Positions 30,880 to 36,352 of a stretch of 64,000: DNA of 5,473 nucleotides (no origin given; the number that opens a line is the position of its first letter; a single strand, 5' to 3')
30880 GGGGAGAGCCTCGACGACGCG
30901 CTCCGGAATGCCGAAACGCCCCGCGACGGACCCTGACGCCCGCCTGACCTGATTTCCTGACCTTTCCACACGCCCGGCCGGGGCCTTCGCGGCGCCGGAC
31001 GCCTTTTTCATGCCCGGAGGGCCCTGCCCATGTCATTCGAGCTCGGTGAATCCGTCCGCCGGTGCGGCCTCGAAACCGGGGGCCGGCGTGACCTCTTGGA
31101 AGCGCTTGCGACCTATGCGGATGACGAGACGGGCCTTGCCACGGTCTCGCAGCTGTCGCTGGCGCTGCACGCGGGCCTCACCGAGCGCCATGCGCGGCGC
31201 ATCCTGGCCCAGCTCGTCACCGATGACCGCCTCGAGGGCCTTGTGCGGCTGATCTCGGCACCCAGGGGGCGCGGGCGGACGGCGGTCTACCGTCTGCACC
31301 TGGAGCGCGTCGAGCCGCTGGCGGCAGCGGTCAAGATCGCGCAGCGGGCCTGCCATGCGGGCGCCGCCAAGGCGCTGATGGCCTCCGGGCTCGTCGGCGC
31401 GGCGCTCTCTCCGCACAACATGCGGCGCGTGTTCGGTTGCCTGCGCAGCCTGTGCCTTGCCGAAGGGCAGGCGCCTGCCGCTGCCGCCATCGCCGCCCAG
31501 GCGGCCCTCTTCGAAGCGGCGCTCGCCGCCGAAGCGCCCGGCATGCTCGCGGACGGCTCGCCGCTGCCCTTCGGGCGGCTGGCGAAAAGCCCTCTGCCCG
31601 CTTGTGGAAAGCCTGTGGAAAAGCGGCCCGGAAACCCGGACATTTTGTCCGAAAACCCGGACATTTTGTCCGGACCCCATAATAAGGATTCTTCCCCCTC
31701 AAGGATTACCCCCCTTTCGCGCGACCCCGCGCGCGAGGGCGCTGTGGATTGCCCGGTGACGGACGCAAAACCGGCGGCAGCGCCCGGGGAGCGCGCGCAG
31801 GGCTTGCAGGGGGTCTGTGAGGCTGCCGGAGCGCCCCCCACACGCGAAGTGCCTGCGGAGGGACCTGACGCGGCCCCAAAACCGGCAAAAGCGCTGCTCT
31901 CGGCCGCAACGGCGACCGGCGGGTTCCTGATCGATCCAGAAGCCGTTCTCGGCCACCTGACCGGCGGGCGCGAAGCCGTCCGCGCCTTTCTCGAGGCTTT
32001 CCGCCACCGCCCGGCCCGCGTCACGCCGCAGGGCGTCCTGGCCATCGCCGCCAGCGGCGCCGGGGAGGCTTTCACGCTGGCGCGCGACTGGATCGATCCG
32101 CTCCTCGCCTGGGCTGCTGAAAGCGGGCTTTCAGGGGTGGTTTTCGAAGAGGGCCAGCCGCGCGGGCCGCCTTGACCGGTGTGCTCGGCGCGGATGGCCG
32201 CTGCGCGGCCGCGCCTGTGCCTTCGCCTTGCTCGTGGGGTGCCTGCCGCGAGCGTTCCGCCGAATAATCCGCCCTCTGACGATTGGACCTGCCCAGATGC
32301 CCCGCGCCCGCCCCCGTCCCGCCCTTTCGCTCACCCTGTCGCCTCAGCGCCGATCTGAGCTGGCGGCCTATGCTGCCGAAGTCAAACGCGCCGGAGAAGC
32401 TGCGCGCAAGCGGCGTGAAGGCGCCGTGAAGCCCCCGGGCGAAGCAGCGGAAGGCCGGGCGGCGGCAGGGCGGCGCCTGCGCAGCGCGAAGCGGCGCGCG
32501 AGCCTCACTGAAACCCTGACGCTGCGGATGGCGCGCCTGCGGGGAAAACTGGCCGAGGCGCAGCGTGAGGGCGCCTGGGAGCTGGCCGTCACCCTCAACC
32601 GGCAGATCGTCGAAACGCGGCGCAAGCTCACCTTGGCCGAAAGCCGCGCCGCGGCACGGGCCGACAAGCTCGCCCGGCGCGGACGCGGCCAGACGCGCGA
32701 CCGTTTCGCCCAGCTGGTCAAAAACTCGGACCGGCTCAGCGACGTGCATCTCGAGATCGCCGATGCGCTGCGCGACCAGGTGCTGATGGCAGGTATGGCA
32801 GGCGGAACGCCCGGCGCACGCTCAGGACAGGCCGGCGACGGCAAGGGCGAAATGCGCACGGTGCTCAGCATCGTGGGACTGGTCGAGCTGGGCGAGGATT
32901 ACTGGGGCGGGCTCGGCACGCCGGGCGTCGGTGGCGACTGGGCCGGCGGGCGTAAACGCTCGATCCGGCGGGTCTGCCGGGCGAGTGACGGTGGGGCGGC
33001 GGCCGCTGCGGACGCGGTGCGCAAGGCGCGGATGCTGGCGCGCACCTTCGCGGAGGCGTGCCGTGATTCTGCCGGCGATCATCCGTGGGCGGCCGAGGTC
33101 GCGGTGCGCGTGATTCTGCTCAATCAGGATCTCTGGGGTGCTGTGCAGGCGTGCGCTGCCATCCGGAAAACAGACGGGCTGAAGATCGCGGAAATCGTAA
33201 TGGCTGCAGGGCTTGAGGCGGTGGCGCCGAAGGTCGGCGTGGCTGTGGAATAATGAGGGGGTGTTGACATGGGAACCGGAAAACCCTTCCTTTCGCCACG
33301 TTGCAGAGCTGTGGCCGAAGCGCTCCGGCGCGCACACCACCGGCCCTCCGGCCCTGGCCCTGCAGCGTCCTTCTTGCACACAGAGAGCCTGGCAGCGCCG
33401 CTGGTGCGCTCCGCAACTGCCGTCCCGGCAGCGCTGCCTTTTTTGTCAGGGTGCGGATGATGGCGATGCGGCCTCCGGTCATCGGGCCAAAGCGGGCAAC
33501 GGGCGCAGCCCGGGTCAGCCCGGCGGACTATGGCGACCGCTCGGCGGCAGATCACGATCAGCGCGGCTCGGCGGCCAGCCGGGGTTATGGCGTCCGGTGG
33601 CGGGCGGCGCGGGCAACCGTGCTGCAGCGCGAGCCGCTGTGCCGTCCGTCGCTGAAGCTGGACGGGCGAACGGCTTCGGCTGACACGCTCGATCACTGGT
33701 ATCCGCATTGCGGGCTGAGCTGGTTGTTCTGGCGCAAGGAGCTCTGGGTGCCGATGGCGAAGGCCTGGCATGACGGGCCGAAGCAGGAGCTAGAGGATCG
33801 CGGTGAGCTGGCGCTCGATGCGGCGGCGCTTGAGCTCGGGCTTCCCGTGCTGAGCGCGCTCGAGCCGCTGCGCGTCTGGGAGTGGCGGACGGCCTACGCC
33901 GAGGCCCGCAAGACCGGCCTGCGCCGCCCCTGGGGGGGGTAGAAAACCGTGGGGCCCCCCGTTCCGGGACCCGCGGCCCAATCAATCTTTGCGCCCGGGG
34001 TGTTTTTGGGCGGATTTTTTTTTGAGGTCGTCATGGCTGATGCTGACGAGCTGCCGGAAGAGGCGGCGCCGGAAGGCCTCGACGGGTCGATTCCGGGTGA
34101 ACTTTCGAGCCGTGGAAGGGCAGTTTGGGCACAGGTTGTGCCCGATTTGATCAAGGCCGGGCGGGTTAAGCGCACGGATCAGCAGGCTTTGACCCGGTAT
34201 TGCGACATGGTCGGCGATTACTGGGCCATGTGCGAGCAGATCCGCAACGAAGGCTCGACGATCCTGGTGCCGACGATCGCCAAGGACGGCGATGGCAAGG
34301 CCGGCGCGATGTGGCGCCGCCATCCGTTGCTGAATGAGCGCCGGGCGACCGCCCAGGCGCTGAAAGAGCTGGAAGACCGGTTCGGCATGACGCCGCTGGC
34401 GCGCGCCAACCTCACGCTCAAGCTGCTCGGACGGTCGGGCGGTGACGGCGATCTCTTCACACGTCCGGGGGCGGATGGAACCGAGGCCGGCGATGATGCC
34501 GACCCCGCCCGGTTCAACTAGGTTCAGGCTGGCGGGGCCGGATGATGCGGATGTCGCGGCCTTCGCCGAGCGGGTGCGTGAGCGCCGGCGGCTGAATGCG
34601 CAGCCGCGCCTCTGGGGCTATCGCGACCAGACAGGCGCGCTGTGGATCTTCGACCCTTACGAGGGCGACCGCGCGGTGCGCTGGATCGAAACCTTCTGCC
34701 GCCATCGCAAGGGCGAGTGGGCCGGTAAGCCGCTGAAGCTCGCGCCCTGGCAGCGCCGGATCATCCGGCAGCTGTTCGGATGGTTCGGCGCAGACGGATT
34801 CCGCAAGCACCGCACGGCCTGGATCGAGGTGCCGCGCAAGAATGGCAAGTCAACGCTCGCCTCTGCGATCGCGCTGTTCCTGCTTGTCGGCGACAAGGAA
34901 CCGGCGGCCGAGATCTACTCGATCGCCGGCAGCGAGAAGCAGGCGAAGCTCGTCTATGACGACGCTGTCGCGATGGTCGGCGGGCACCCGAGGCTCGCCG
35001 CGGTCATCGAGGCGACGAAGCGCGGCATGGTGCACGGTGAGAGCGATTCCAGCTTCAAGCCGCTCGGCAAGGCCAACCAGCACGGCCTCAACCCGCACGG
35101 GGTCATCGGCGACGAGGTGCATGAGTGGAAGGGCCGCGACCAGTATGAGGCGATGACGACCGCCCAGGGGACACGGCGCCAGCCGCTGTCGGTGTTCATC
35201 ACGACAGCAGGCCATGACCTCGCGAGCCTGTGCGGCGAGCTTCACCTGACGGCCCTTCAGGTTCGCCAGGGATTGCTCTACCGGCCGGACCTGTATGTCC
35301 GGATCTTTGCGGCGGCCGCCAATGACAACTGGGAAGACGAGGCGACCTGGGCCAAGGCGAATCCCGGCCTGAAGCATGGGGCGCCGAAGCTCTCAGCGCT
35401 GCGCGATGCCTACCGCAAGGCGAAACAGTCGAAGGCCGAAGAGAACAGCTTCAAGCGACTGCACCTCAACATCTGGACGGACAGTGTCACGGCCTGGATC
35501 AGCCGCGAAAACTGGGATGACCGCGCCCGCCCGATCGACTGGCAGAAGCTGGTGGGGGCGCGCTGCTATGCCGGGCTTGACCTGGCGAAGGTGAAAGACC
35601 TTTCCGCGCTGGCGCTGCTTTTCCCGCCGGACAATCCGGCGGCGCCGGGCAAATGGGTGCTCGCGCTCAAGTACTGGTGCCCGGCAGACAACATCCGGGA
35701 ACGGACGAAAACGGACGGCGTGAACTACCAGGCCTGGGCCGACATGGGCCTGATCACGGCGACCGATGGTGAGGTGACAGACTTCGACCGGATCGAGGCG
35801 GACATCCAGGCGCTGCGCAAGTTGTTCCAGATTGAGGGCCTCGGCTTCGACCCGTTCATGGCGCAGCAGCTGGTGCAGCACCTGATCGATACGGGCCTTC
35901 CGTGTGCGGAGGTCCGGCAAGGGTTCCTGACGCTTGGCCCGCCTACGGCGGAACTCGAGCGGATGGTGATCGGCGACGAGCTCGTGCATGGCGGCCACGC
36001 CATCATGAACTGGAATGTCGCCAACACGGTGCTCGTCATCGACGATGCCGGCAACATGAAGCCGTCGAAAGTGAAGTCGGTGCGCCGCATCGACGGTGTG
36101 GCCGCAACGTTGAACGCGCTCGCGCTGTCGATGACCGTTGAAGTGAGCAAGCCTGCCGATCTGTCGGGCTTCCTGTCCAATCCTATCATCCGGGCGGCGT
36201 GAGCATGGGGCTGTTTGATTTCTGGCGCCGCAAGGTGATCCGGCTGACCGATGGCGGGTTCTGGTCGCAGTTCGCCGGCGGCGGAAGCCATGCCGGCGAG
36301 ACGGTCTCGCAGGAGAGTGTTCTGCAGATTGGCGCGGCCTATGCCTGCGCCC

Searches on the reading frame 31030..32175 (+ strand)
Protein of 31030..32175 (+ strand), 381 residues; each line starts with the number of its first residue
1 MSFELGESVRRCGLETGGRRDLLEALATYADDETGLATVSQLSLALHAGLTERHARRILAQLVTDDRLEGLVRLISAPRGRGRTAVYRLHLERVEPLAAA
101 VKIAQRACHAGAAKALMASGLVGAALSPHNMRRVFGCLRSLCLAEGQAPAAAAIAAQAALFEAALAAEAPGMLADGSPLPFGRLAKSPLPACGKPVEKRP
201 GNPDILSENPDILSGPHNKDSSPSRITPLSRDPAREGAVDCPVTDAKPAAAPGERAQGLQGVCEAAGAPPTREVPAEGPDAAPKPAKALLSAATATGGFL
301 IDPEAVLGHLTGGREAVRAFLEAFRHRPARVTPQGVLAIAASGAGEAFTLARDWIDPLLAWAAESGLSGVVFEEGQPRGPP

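Call 10: search_protein_families(library=pfam, proteins=[window:31030-32175:+], max_evalue=0.01)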
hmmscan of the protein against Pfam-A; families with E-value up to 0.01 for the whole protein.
window:31030-32175:+ (381 aa): 0 families

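Call 11: search_protein_families(library=phrogs, proteins=[window:31030-32175:+], max_evalue=0.01)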
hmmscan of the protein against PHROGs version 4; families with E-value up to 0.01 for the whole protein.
window:31030-32175:+ (381 aa): 1 family
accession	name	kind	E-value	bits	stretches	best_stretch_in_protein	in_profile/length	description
phrog_391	-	DNA, RNA and nucleotide metabolism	0.0063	17.2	0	22-110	22-108/298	replication initiation O-like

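Call 63: search_protein_families(library=ncbifam, proteins=[window:31030-32175:+], max_evalue=0.01)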
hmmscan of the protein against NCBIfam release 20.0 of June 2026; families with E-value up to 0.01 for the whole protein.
window:31030-32175:+ (381 aa): 0 families

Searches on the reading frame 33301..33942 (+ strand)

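Call 63: search_protein_families(library=ncbifam, proteins=[window:33301-33942:+], max_evalue=0.01)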
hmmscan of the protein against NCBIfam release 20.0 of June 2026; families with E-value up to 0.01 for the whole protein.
window:33301-33942:+ (213 aa): 0 families

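Call 98: search_protein_families(library=phrogs, proteins=[window:33301-33942:+], max_evalue=0.01)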
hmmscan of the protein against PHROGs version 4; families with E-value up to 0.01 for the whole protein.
window:33301-33942:+ (213 aa): 3 families
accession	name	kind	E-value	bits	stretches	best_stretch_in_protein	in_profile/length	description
phrog_2323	-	DNA, RNA and nucleotide metabolism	6.1e-19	69.1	1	82-174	6-98/113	HNH endonuclease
phrog_589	-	DNA, RNA and nucleotide metabolism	6.5e-10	40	1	51-168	37-146/179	HNH endonuclease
phrog_144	-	DNA, RNA and nucleotide metabolism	6.2e-08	33.5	1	84-159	55-131/175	HNH endonuclease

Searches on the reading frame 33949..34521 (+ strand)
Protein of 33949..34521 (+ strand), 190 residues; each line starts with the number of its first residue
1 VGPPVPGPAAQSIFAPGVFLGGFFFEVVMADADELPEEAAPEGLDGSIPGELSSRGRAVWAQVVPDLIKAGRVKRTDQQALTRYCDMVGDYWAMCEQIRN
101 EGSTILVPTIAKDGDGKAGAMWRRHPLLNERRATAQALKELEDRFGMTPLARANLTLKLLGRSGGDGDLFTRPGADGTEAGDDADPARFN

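Call 31: search_protein_families(library=pfam, proteins=[window:33949-34521:+], max_evalue=0.01)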
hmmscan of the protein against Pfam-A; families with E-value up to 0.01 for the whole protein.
window:33949-34521:+ (190 aa): 1 family
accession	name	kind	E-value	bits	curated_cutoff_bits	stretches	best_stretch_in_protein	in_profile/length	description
PF05119.17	Terminase_4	-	4.3e-19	69.2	24.7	1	57-156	2-92/98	Phage terminase, small subunit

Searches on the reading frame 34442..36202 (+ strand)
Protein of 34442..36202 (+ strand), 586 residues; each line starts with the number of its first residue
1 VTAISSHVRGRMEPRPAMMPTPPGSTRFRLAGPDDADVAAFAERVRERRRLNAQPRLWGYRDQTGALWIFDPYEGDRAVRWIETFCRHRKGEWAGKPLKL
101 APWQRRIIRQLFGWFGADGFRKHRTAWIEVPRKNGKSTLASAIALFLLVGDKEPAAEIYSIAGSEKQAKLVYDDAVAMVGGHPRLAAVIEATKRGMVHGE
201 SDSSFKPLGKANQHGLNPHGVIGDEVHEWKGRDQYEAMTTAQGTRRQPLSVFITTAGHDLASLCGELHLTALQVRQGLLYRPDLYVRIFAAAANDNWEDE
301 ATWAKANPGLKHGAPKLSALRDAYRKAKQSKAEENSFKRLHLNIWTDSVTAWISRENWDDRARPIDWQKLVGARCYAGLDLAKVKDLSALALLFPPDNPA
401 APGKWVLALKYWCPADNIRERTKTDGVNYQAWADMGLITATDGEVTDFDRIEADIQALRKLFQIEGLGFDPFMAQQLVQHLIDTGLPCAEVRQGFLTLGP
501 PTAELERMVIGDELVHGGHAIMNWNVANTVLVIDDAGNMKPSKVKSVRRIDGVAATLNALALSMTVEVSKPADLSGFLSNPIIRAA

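Call 104: search_dna_similar(query=window:34442-36202:+, collection=phages, mode=protein, max_evalue=1e-20, max_rows=8)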
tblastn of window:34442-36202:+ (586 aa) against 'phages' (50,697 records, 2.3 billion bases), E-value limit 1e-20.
Records with a match: 1591; places in all: 1591; records where one place covers at least 80% of the query: 1371.
Best place of each record, by identity: <60% 1591.
By first word of the organism name: Vibrio 219; Staphylococcus 182; Mycobacterium 156; Streptococcus 133; Paenibacillus 110; Enterococcus 101; Bacillus 64; Ralstonia 62; Escherichia 51; Klebsiella 46; and 83 more.
By host as written in the record: - 236; Mycobacterium smegmatis mc2 155 108; Staphylococcus aureus 58; Ralstonia solanacearum 49; Paenibacillus larvae 42; Gordonia terrae 3612 41; Escherichia coli 40; Enterococcus faecalis 30; and 509 more.
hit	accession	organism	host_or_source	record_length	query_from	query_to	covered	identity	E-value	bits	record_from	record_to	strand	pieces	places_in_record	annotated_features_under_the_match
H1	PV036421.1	phage NatCom_9291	[Clostridium] innocuum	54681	70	578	87%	39.6%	7e-100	338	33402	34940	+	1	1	terminase large subunit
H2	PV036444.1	Clostridium phage NatCom_42228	Clostridium sp. 003024715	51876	70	560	84%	40.8%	9e-102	344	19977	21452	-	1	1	terminase large subunit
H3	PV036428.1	phage NatCom_18656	human feces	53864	70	560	84%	40.8%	3e-101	342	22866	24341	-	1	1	terminase large subunit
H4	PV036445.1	Evtepia phage NatCom_42594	Evtepia sp. 900546255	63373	70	560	84%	40.8%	3e-101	342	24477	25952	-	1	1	terminase large subunit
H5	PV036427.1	Evtepia phage NatCom_11697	Evtepia sp.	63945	70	560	84%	40.8%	3e-101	342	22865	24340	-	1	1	terminase large subunit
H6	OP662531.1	Streptococcus phage YS43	Streptococcus suis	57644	70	579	87%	39.1%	1e-95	326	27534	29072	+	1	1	terminase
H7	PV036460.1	Anaerosphaera phage IMGVR 8818211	Anaerosphaera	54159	70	560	84%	40.5%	3e-106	357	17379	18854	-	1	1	terminase large subunit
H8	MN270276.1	Streptococcus phage phi-SsuSSJ28_rum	Streptococcus suis SSJ28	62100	70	579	87%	38.9%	1e-95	326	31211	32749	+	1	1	terminase large subunit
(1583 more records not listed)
